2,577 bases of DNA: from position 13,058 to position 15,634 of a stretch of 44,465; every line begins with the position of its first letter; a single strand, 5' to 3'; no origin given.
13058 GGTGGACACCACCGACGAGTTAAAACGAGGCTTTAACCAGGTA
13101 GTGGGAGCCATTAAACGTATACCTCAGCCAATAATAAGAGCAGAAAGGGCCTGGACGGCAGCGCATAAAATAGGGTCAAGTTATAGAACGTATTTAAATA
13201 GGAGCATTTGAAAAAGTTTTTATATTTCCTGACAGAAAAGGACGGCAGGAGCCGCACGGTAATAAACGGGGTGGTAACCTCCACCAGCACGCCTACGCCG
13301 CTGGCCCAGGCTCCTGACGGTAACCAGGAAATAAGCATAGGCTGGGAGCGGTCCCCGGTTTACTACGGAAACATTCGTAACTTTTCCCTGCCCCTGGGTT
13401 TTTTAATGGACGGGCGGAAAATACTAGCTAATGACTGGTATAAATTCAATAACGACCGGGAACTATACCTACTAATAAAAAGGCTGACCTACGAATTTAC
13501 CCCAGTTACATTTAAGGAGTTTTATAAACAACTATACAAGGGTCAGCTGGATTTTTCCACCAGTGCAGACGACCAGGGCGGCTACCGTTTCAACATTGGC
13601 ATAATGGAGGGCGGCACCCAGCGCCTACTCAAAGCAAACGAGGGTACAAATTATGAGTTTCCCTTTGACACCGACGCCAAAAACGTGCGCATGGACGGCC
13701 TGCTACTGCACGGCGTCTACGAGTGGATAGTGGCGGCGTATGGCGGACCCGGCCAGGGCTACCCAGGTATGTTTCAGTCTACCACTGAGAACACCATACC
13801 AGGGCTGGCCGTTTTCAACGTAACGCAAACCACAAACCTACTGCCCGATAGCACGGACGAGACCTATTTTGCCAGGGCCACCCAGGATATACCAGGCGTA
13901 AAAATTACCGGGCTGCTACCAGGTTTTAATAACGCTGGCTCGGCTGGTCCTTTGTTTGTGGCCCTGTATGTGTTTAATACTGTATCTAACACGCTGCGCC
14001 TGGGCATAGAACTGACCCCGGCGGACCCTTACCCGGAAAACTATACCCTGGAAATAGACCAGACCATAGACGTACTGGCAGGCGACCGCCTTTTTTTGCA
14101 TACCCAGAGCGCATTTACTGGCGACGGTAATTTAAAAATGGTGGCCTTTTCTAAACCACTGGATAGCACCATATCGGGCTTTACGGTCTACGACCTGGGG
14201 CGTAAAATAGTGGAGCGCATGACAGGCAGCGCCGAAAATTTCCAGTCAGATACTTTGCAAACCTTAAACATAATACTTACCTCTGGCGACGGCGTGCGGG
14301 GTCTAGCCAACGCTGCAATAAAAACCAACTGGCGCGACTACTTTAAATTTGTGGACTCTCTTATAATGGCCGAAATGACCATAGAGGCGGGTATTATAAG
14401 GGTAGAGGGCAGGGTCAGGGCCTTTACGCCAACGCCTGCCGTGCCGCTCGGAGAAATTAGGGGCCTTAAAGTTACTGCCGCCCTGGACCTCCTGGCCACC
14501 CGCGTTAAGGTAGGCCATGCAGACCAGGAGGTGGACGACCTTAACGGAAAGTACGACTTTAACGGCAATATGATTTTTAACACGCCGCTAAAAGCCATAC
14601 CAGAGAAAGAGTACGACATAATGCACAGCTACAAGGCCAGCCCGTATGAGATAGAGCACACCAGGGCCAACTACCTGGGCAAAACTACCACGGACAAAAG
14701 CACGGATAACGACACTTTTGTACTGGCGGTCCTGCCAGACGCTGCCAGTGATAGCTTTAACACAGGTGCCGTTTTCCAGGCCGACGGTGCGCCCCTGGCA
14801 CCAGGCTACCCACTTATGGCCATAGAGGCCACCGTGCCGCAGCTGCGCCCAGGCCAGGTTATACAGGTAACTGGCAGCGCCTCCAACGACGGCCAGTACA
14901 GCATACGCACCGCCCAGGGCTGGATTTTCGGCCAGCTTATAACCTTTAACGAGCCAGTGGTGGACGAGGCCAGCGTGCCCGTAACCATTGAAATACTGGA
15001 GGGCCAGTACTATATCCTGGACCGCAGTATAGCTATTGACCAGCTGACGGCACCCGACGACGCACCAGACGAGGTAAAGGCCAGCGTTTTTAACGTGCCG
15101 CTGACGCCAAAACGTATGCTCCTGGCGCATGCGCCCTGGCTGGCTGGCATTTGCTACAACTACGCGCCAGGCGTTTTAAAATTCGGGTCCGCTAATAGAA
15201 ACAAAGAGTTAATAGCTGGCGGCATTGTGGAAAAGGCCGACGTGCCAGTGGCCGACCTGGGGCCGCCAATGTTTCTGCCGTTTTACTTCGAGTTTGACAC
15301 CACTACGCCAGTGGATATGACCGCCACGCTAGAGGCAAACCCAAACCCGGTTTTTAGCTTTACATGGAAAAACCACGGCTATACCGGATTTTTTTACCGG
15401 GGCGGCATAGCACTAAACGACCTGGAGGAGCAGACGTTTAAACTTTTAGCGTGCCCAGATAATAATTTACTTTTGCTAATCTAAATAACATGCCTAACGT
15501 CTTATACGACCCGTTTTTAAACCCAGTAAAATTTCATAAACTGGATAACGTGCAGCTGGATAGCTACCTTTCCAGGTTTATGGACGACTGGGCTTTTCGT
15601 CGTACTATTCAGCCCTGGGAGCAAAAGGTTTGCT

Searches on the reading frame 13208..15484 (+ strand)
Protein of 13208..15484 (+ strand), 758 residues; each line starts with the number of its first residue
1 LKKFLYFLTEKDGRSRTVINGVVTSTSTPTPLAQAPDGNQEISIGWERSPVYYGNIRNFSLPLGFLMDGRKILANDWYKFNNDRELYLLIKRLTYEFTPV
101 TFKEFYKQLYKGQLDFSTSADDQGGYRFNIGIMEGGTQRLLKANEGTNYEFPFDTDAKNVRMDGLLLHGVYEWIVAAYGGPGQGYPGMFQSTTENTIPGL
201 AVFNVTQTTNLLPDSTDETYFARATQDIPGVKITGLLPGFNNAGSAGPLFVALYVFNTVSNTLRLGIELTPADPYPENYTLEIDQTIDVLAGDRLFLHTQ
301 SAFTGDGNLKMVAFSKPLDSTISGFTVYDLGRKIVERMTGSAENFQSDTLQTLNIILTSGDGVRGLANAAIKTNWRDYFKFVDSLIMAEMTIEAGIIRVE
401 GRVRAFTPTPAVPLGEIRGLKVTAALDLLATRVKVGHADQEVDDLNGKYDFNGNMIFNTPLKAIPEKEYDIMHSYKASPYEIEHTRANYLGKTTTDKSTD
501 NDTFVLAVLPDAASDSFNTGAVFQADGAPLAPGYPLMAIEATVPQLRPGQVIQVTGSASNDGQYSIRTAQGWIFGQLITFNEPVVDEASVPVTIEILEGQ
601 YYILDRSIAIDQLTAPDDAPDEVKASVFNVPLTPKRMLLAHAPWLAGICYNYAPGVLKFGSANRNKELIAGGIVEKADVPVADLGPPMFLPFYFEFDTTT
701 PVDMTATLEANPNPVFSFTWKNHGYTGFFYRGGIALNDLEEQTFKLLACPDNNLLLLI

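Call 18: search_protein_families(library=pfam, proteins=[window:13208-15484:+], max_evalue=0.01)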
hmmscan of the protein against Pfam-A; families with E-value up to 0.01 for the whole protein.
window:13208-15484:+ (758 aa): 0 families

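Call 43: search_protein_families(library=phrogs, proteins=[window:13208-15484:+], max_evalue=0.001)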
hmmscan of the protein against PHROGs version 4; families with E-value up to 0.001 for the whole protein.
window:13208-15484:+ (758 aa): 2 families
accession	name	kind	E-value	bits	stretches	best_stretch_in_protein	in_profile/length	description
phrog_15220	-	head and packaging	9.3e-21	74.7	1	353-696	427-696/759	virion structural protein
phrog_22157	-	unknown function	4e-13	49.6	1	354-507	338-490/635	-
